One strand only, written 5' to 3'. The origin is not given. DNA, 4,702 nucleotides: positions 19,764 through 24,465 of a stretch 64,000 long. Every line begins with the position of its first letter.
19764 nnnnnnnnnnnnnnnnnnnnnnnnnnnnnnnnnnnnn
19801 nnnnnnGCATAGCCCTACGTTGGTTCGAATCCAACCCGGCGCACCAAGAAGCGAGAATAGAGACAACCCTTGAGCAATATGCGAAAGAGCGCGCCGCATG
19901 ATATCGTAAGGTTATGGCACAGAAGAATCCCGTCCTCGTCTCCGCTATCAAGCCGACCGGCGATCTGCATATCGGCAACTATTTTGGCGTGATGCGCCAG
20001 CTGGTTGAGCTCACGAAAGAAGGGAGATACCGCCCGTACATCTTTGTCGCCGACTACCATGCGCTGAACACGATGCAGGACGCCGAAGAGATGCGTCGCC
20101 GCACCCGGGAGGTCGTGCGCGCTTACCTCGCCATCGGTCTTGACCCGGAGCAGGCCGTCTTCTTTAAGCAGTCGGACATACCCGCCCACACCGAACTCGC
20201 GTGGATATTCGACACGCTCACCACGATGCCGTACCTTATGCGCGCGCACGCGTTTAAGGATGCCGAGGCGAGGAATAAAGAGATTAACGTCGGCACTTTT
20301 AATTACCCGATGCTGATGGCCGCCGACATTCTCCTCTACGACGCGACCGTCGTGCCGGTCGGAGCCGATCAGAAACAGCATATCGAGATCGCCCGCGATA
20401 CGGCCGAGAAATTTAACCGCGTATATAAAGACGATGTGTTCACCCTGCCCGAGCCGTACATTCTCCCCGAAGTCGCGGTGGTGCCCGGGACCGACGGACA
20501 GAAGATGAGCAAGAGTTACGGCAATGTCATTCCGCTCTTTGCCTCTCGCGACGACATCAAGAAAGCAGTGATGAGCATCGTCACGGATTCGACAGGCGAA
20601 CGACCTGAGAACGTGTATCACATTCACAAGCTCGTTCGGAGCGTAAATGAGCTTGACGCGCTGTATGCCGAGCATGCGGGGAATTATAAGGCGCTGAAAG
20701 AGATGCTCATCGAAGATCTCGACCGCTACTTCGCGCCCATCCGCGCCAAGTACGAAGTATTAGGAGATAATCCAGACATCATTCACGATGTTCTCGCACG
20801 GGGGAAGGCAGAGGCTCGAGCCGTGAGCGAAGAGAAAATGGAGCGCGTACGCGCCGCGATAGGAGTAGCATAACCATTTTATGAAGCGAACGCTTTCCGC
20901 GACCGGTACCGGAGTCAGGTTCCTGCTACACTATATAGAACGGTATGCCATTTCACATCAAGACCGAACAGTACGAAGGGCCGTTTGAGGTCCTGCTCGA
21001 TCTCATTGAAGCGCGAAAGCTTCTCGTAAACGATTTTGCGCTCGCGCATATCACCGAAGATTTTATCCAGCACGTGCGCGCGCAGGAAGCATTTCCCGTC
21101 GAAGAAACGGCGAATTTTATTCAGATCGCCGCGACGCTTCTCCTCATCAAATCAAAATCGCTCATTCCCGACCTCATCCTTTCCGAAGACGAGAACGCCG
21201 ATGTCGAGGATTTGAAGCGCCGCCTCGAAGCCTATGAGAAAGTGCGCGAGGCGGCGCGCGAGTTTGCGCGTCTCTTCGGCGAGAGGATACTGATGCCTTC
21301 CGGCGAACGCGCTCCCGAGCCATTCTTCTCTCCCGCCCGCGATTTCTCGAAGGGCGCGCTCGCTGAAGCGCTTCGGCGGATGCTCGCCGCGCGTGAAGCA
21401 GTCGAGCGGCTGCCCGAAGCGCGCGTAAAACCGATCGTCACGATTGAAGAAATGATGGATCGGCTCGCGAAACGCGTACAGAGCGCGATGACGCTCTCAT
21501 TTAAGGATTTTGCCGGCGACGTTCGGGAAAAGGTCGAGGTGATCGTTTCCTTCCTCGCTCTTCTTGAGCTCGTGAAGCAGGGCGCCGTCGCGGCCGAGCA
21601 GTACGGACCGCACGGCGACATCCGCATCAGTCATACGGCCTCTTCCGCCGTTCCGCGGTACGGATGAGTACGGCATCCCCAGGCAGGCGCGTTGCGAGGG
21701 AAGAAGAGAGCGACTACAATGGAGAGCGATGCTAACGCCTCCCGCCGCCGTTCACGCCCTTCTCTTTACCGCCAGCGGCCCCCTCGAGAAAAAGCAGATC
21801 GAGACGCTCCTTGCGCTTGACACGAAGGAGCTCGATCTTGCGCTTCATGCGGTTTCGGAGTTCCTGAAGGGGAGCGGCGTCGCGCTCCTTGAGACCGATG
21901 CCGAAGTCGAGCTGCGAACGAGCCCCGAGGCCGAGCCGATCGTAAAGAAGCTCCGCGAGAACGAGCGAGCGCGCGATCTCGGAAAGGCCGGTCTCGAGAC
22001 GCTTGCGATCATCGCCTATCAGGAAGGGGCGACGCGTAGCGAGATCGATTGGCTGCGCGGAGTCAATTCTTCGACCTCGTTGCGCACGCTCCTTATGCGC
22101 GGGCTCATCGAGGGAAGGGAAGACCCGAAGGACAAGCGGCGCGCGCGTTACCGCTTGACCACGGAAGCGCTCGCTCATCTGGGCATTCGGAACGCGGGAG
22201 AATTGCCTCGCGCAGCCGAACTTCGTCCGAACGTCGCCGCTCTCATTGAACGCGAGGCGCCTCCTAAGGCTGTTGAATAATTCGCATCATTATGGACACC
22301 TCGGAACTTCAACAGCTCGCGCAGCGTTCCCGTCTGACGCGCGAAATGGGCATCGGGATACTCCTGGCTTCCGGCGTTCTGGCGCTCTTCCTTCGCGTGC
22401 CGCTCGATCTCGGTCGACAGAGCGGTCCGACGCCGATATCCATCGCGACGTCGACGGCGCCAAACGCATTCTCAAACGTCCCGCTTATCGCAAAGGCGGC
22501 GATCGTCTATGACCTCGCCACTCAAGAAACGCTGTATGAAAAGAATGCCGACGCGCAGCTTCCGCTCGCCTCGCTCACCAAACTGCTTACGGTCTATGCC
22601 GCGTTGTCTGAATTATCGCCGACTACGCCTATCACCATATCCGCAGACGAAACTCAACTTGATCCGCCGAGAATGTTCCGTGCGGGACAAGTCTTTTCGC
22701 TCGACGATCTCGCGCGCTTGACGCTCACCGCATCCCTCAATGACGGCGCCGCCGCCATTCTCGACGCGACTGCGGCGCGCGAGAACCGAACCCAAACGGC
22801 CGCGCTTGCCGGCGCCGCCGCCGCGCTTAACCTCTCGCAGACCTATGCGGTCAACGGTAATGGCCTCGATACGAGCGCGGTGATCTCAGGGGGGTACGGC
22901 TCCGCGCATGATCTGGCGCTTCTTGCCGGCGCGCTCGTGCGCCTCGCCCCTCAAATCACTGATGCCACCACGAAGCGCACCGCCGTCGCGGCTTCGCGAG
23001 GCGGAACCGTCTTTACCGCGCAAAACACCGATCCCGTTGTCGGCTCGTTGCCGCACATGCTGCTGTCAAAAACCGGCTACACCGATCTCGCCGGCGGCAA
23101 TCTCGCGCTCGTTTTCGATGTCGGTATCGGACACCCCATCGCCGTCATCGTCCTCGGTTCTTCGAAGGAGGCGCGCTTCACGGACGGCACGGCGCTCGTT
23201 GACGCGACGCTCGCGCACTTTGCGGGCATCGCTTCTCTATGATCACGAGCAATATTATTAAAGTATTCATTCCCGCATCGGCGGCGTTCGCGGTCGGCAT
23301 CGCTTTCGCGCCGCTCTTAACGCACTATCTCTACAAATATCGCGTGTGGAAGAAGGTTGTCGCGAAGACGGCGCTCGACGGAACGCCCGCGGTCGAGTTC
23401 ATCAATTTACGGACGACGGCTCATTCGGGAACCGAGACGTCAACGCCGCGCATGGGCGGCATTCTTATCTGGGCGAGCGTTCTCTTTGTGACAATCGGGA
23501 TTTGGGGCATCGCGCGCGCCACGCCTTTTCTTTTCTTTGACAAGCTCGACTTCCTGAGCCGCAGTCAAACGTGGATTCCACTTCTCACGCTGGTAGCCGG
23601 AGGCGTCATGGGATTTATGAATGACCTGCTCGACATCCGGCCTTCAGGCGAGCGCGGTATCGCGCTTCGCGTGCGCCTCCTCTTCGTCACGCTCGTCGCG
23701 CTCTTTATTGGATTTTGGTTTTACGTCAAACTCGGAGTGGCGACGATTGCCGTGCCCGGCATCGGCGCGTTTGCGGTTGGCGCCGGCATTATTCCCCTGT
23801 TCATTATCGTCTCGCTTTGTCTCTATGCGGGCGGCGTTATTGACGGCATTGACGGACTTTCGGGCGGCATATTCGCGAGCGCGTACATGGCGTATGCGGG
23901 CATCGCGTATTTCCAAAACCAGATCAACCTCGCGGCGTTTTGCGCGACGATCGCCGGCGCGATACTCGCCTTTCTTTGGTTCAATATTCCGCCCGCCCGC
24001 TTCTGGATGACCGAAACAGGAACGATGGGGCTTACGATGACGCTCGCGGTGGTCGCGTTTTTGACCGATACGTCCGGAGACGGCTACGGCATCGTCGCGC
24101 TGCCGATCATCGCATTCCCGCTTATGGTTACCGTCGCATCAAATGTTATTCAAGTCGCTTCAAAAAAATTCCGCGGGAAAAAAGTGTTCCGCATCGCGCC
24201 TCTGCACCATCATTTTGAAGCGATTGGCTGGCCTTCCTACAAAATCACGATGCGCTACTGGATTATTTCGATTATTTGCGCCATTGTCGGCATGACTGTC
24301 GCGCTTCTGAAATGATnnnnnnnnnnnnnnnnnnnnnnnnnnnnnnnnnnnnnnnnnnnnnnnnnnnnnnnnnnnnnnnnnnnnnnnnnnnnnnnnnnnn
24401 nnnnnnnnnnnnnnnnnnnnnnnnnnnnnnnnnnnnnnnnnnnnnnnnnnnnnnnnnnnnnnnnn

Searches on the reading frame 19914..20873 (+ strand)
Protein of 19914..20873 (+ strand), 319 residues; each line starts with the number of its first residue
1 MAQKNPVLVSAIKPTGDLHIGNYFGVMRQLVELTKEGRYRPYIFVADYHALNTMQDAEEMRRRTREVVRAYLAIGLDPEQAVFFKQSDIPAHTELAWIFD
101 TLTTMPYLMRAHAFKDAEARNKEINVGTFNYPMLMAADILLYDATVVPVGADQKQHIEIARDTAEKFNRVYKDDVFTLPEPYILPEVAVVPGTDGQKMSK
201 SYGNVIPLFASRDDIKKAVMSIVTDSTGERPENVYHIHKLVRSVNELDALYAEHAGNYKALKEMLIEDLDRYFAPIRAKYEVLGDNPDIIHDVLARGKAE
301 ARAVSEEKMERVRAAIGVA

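Call 99: search_protein_families(library=pfam, proteins=[window:19914-20873:+], max_evalue=0.00001)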
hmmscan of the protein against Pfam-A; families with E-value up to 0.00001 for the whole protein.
window:19914-20873:+ (319 aa): 1 family
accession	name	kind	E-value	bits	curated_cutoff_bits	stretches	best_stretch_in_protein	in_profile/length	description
PF00579.31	tRNA-synt_1b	-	1.5e-63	215.3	21.1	1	3-267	3-268/292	tRNA synthetases class I (W and Y)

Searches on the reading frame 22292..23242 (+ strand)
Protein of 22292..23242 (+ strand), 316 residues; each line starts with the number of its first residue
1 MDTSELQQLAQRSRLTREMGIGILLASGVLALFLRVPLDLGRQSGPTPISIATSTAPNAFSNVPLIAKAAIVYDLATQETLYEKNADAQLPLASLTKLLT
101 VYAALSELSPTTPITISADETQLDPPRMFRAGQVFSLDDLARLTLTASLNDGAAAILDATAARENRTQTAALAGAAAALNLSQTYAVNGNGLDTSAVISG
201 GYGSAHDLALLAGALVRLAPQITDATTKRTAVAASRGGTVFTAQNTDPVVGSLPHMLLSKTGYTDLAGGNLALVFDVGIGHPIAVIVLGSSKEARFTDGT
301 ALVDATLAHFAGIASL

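Call 99: search_protein_families(library=pfam, proteins=[window:22292-23242:+], max_evalue=0.00001)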
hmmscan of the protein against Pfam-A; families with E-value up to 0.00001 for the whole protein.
window:22292-23242:+ (316 aa): 2 families
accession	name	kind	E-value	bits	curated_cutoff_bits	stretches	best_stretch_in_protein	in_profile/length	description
PF00768.25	Peptidase_S11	-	3.3e-27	95.9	27.6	1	65-288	10-235/239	D-alanyl-D-alanine carboxypeptidase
PF13354.11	Beta-lactamase2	-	6e-06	26.2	22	1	72-217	4-148/214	Beta-lactamase enzyme family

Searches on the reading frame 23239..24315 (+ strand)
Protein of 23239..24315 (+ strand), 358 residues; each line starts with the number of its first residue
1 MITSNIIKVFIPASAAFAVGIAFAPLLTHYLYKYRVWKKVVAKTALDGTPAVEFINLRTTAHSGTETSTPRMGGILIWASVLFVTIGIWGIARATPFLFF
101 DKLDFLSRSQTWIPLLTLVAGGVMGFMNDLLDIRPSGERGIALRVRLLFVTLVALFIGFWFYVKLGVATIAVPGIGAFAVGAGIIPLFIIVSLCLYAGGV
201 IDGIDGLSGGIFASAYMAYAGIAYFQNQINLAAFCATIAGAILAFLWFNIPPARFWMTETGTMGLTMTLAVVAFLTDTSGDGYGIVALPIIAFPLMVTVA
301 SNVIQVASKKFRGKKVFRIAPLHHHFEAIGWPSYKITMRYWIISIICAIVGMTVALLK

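Call 99: search_protein_families(library=pfam, proteins=[window:23239-24315:+], max_evalue=0.00001)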
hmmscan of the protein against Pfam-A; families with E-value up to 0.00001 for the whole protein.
window:23239-24315:+ (358 aa): 1 family
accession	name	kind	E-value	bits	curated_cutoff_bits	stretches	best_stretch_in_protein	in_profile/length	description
PF00953.26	Glycos_transf_4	-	2.7e-17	63.7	27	1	113-274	3-157/160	Glycosyl transferase family 4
